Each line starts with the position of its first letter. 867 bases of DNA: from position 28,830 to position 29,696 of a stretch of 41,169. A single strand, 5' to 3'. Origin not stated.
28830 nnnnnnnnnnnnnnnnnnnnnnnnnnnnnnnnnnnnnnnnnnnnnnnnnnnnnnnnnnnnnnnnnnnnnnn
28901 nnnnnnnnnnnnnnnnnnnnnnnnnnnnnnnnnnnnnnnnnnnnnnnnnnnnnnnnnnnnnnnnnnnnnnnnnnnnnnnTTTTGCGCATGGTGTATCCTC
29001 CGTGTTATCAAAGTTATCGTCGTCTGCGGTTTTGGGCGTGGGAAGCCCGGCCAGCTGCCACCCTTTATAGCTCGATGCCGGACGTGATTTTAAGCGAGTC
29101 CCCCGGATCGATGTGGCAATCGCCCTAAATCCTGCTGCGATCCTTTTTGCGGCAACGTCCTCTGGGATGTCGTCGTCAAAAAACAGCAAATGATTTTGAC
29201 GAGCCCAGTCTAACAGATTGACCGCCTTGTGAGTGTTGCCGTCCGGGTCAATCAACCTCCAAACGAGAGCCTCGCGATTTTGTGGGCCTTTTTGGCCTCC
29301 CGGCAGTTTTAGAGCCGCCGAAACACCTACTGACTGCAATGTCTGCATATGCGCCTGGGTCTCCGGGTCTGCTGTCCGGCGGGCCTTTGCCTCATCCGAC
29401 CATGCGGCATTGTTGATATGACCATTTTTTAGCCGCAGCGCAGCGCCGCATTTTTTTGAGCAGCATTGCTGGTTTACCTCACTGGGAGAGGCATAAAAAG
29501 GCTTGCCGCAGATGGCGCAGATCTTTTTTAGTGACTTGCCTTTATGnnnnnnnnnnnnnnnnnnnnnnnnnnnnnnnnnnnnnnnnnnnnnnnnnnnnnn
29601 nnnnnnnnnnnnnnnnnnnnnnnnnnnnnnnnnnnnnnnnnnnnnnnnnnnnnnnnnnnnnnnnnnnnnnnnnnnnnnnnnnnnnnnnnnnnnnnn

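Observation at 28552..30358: Consensus-promoter-driven three-gene operon on the opposite strand: very acidic small protein, duplicated zinc-finger DNA-binding-like protein, RHH-tailed protein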

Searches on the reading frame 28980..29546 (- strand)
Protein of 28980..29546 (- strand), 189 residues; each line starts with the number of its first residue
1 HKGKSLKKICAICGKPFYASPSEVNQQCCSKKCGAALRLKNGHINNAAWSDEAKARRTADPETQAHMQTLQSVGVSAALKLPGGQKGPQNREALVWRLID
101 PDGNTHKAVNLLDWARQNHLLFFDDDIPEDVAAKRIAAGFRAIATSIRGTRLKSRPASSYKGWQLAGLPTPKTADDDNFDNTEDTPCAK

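Call 39: search_protein_representatives(alignment_id=A3)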
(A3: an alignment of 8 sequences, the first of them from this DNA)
Query: 8 sequences, 169 profile positions. Proteins with E-value up to 0.001 (for the whole library): 3297; up to 1e-10: 473; up to 1e-30: 73. The best 150 are listed.
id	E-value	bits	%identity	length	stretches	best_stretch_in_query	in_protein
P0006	1.0e-87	308.8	-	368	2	2-168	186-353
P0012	3.6e-67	242.0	-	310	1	3-168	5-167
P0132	4.9e-63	228.5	-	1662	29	2-41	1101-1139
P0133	2.7e-58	213.1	-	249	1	2-168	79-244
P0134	5.8e-58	212.0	-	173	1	2-168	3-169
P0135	8.3e-58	211.5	-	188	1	2-167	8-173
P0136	4.4e-57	209.1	-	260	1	2-168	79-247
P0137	1.8e-54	200.7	-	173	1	3-166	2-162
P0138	1.2e-52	194.7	-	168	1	3-168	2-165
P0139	2.5e-52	193.6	-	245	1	2-164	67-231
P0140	7.4e-52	192.1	-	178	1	3-168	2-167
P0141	2.6e-50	187.1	-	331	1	2-167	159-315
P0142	6.1e-50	185.9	-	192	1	3-166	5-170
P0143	7.2e-49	182.4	-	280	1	3-168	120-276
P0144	9.2e-49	182.1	-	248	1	3-167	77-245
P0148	1.3e-47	178.3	-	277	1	3-165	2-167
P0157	2.9e-43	164.2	-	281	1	3-165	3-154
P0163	2.7e-41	157.7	-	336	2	49-169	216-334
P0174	2.5e-36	141.6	-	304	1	3-160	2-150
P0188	5.9e-33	130.6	-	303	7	86-164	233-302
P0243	1.0e-25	107.1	-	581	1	4-168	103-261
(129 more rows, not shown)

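Call 42: search_protein_families(library=pfam, proteins=[P0134, P0137, P0140, P0148, P0157, P0163, P0174, P0188, P0243], max_evalue=0.1)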
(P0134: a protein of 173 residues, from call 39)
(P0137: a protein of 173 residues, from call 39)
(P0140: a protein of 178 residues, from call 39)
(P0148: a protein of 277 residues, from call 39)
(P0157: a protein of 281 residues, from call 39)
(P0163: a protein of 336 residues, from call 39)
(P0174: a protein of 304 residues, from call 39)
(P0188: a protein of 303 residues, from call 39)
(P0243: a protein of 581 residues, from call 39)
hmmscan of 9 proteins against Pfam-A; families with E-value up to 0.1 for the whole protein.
P0134 (173 aa): 3 families
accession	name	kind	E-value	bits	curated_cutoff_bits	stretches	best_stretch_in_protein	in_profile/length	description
PF23550.1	zf_Tbcl_Rhp7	-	0.0066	16.4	27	1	7-22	7-21/39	DNA repair protein rhp7 treble clef domain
PF05766.18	NinG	-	0.023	15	25.4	1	2-58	4-58/193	Bacteriophage Lambda NinG protein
PF09889.16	DUF2116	-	0.052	14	26.8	0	7-37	6-31/59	Probable treble clef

P0137 (173 aa): 1 family
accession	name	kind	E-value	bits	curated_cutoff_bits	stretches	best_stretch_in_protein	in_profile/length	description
PF09889.16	DUF2116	-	0.024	15.1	26.8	1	3-36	4-33/59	Probable treble clef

P0140 (178 aa): 0 families

P0148 (277 aa): 9 families
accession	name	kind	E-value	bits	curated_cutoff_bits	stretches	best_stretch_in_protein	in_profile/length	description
PF13384.12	HTH_23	-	5.6e-06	26.5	24.6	1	221-243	12-34/50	Homeodomain-like domain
PF08281.18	Sigma70_r4_2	-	0.0024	17.9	25.7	1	226-246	26-46/54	Sigma-70, region 4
PF04545.22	Sigma70_r4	-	0.0037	17.2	24.1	1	224-243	18-37/50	Sigma-70, region 4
PF17469.8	GP68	-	0.015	15.9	25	0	171-209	10-48/76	Gp68-like predicted RNA polymerase component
PF24521.3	Ank_KRIT1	-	0.017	15.3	80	0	177-219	33-75/149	KRIT1 ankyrin-repeats domain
PF00196.25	GerE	-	0.03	14.4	23.5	0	223-243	14-34/57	Bacterial regulatory proteins, luxR family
PF07638.17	Sigma70_ECF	-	0.032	14.6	21.1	1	220-248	146-173/185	ECF sigma factor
PF13518.12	HTH_28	-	0.062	13.8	25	0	223-245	9-31/52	Helix-turn-helix domain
PF14362.11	DUF4407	-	0.081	12.6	31.3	0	24-96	183-254/297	Domain of unknown function (DUF4407)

P0157 (281 aa): 1 family
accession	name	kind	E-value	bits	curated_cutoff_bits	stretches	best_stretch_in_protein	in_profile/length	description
PF09889.16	DUF2116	-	0.066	13.6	26.8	0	5-40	5-36/59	Probable treble clef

P0163 (336 aa): 1 family
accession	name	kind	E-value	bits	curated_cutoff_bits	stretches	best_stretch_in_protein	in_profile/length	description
PF05207.18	Zn_ribbon_CSL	-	0.0065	16.6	29.2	0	26-49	12-35/55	CSL zinc finger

P0174 (304 aa): 5 families
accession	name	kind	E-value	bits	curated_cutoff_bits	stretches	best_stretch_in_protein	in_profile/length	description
PF08281.18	Sigma70_r4_2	-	0.0018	18.3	25.7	1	168-210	8-51/54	Sigma-70, region 4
PF13518.12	HTH_28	-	0.0052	17.3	25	1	178-208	5-35/52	Helix-turn-helix domain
PF13384.12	HTH_23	-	0.0082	16.4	24.6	1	173-208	4-40/50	Homeodomain-like domain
PF04297.20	UPF0122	-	0.022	15.5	22.7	1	181-213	29-61/101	Putative helix-turn-helix protein, YlxM / p13 like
PF08279.18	HTH_11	-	0.031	14.6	25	1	185-212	15-42/55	HTH domain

P0188 (303 aa): 5 families
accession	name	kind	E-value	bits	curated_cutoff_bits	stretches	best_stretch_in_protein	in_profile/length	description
PF09889.16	DUF2116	-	2.9e-07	30.8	26.8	2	6-29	4-26/59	Probable treble clef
PF10367.15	zf-Vps39_C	-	0.00027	20.9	24.7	0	5-18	9-22/41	Vacuolar sorting protein 39 C-terminal zinc finger domain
PF13240.11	Zn_Ribbon_1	-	0.021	15.1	25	1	7-24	1-17/23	zinc-ribbon domain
PF13920.12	zf-C3HC4_3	-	0.047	13.9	27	0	109-152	3-48/49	Zinc finger, C3HC4 type (RING finger)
PF14446.12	Prok-RING_1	-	0.073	13.5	29.1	0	171-206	5-38/54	Prokaryotic RING finger family 1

P0243 (581 aa): 4 families
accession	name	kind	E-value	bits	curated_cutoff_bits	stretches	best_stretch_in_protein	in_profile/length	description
PF12728.13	HTH_17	-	8.1e-09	36.1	27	1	460-499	1-41/51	Helix-turn-helix domain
PF01381.28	HTH_3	-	0.00085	19.7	23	0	517-536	10-29/55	Helix-turn-helix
PF13744.12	HTH_37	-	0.0092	16.2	27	0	510-538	25-53/80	Helix-turn-helix domain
PF17562.7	Styelin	-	0.051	14.4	27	0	44-70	14-40/59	Styelin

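Call 55: search_solved_structures(query=A4, max_evalue=10, show_alignments=3)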
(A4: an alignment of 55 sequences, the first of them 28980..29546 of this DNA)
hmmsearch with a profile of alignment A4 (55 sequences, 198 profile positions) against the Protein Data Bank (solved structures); distinct sequences matched with E-value up to 10: 8.
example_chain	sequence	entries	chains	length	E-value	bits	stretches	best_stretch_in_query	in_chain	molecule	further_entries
9kja_A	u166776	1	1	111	3.1e-18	69.6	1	61-164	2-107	HNH endonuclease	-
2i13_A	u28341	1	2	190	0.0017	21.4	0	7-18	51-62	Aart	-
1mey_C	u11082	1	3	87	0.0037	20.4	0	7-20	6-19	CONSENSUS ZINC FINGER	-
2kmk_A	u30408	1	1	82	0.052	16.6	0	6-22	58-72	Zinc finger protein Gfi-1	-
2yqp_A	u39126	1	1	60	0.16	15.1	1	7-43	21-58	Probable ATP-dependent RNA helicase DDX59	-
2n94_A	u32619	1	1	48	0.88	12.6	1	7-39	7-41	Box C/D snoRNA protein 1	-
2k5c_A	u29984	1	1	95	1.6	11.8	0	7-16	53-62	uncharacterized protein PF0385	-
2m0d_A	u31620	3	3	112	8.7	9.4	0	7-22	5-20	Zinc finger and BTB domain-containing protein 17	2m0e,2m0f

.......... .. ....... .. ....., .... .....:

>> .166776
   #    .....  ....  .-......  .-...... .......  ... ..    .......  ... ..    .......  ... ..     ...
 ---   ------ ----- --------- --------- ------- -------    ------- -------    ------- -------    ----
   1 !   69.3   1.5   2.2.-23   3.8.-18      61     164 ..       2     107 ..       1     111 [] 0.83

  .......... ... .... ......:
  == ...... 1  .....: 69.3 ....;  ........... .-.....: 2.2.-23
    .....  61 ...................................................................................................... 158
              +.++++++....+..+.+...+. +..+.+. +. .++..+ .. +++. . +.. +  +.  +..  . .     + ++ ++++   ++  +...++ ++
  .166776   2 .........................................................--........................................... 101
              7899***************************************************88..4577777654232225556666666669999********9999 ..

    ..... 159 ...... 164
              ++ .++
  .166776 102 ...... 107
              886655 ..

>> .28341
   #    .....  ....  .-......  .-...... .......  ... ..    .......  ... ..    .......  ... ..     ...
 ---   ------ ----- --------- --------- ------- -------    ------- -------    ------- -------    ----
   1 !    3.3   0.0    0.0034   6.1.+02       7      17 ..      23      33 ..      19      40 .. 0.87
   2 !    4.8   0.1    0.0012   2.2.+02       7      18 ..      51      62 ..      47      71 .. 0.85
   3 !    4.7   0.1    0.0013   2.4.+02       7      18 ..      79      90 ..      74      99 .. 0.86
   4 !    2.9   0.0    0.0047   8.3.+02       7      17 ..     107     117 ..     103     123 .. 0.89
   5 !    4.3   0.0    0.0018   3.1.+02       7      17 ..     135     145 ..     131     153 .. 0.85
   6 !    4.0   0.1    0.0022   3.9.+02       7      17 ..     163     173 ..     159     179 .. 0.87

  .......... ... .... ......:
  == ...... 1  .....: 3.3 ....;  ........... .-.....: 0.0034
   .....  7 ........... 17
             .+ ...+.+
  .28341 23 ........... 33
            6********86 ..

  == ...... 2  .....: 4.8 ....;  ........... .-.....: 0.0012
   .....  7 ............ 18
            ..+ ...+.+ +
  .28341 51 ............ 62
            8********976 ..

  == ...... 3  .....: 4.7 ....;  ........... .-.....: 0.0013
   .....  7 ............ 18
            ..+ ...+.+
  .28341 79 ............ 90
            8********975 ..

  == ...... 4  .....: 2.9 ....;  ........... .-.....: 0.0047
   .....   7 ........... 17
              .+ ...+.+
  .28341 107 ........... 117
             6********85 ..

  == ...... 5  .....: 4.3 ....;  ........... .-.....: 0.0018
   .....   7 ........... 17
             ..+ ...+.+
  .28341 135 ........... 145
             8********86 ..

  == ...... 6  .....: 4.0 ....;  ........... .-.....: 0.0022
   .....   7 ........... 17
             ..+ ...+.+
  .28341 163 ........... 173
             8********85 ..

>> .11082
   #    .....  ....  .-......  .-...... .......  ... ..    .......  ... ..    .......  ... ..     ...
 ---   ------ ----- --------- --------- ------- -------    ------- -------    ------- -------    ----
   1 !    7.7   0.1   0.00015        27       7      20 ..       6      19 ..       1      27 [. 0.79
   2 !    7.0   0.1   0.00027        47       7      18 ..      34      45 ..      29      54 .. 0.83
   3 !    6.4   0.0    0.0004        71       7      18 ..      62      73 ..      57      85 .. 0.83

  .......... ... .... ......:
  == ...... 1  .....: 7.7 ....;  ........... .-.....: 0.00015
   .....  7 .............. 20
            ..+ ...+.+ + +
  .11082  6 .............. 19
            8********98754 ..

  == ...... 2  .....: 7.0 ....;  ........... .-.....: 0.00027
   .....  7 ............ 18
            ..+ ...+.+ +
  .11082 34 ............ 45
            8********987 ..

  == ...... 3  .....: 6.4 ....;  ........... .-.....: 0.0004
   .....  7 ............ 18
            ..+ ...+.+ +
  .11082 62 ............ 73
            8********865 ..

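Call 61: predict_structure(alignment_id=A4)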
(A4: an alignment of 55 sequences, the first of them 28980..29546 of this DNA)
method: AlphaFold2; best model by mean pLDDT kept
length: 189 residues; sequences in the alignment: 55
mean_pLDDT: 91.5   pTM: 0.69
mean pLDDT of the five models: 91.5, 91.4, 91.3, 90.8, 89.8
residues with pLDDT >= 90: 151; 70-90: 22; 50-70: 15; < 50: 1
segments of 3 or more residues with pLDDT < 50: none
pLDDT, mean of each block of 10 residues (from residue 1): 88 97 95 92 75 94 96 94 93 97 97 97 97 98 95 88 98 86 56
secondary structure, 60 per line:
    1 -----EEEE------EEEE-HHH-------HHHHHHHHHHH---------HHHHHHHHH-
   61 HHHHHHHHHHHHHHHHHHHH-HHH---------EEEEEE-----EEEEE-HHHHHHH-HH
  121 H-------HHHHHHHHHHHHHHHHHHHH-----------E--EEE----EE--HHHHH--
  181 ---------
elements in order: E6-9 E16-19 H31-41 H51-59 H61-80 E94-99 E105-109 H111-117 H129-148 E163-165 H174-178

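Call 65: fold_search(model_id=the predicted structure, library=pdb)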
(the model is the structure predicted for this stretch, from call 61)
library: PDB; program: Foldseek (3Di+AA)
matches with E <= 10: 208; with E <= 0.001: 0
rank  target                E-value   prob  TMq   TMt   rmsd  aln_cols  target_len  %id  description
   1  9kja                  4.2e-02  0.97  0.25  0.60   4.2        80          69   25  Anti-CRISPR protein AcrVA3 (released 2025-11-12)
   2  1u3e_M                2.3e-01  0.16  0.22  0.24  12.3       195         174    9  DNA binding and cleavage by the HNH homing endonuclease I-HmuI (released 2004-08-31)
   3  8u1r_A                6.4e-01  0.08  0.16  0.10  14.8       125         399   14  Prefusion-stabilized Langya virus F protein, variant G99C/I109C (released 2023-12-27)
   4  2zci_B                7.3e-01  0.08  0.11  0.05   9.2        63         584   16  Structure of a GTP-dependent bacterial PEP-carboxykinase from Corynebacterium glutamicum (released 2008-04-15)
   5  4tma_K                8.7e-01  0.63  0.16  0.46   5.7        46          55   20  Crystal structure of gyrase bound to its inhibitor YacG (released 2014-07-23)
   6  2zci_D                8.7e-01  0.10  0.10  0.04   8.1        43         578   19  Structure of a GTP-dependent bacterial PEP-carboxykinase from Corynebacterium glutamicum (released 2008-04-15)
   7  1lv3_MODEL_1_A        9.3e-01  0.51  0.16  0.42   7.1        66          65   20  Solution NMR Structure of Zinc Finger Protein yacG from Escherichia coli. Northeast Structural Genomics Consor (released 2002-09-11)
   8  4tma_I                1.1e+00  0.57  0.16  0.51   5.7        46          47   20  Crystal structure of gyrase bound to its inhibitor YacG (released 2014-07-23)
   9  4tma_J                1.1e+00  0.47  0.16  0.43   7.0        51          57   20  Crystal structure of gyrase bound to its inhibitor YacG (released 2014-07-23)
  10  1nhx                  1.3e+00  0.10  0.10  0.04   8.2        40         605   15  PEPCK COMPLEX WITH A GTP-COMPETITIVE INHIBITOR (released 2003-09-30)
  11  4rnh                  1.7e+00  0.03  0.16  0.08  19.4       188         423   11  PaMorA tandem diguanylate cyclase - phosphodiesterase, c-di-GMP complex (released 2014-11-19)
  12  4wl8                  1.9e+00  0.08  0.10  0.04   8.3        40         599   18  Crystal Structure of Mtb PEPCK in complex with non-hydrolyzable analog of GTP (released 2015-10-21)
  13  8iuf_FX               2.0e+00  0.09  0.13  0.11   7.1        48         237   27  Cryo-EM structure of Euglena gracilis super-complex I+III2+IV, composite (released 2024-02-28)
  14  4wpu                  2.0e+00  0.08  0.10  0.04   8.2        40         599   18  Crystal Structure of E83A mutant of Mtb PEPCK in complex with PEP and GDP (released 2015-11-04)
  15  6p5o                  2.2e+00  0.08  0.11  0.04   8.2        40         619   12  The structure of rat cytosolic PEPCK in complex with 3-(carboxymethylthiol)-picolinic acid (released 2019-09-18)
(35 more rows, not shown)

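Call 93: search_protein_families(library=phrogs, alignment_id=A4, max_evalue=0.001)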
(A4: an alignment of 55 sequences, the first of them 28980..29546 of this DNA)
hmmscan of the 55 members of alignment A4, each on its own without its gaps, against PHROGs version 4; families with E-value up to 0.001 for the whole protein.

A. member 1, window:28980-29546:- (189 aa): 2 families
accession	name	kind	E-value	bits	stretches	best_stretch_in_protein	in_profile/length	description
phrog_1271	-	DNA, RNA and nucleotide metabolism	4.5e-05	24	1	6-56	211-248/361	HNH endonuclease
phrog_3794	-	unknown function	0.00013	22.6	1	7-33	8-33/50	-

B. families by the number of members that match (of 55 scanned): 19 families
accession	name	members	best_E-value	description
phrog_1271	-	46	3.9e-08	HNH endonuclease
phrog_3794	-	10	5.5e-07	-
phrog_374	-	6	6e-46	HNH endonuclease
phrog_15471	-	4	0.00018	HNH endonuclease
phrog_22195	-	3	2e-11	-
phrog_27240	-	3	2.6e-07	-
phrog_99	-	2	3.7e-17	HNH endonuclease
phrog_13470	-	2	2.7e-11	HNH endonuclease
phrog_953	-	2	2.8e-08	HNH endonuclease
phrog_3593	-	2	4e-07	HNH endonuclease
phrog_314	-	2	1.5e-06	homing endonuclease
phrog_2862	-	2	5.3e-05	-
phrog_12986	-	2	0.00016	-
phrog_18493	-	1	3.1e-12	-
phrog_4578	-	1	6e-10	HNH endonuclease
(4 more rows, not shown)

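Call 105: find_related_loci(query=A7, collection=viral_contigs, flank=4000)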
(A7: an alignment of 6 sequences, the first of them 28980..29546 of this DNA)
Query A7 (189 aa) in viral_contigs; peptide patterns used: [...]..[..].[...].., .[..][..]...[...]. (x = any residue, [..] = any of these).
144 stretches matched a pattern; 60 encode a relative of the query (tblastn E <= 1e-3); 60 distinct loci.
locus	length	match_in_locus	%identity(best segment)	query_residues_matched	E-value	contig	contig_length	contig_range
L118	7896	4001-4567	98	1-189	6e-127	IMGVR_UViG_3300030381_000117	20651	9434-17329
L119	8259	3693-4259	93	1-189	4e-120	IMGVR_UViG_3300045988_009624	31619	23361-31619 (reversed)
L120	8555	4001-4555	92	1-185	8e-117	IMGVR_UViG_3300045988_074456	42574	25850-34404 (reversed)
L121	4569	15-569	91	1-185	6e-117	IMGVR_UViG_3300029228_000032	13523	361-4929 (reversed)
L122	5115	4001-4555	91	1-185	8e-116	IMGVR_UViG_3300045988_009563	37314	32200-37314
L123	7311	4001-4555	91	1-185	8e-116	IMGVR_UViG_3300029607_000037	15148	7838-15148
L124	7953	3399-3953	91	1-185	8e-116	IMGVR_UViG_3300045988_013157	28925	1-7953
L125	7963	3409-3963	91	1-185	8e-116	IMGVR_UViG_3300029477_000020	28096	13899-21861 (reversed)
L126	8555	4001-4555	91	1-185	8e-116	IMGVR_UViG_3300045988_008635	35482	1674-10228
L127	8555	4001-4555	90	1-185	4e-115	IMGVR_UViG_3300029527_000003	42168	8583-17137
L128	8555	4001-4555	90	1-185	5e-115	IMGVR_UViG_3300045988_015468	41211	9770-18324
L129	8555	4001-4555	90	1-185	4e-115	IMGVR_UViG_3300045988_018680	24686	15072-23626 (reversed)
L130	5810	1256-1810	90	1-185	1e-114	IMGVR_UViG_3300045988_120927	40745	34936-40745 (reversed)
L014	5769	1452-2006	90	1-185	1e-114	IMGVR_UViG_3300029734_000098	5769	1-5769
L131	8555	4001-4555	90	1-185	9e-106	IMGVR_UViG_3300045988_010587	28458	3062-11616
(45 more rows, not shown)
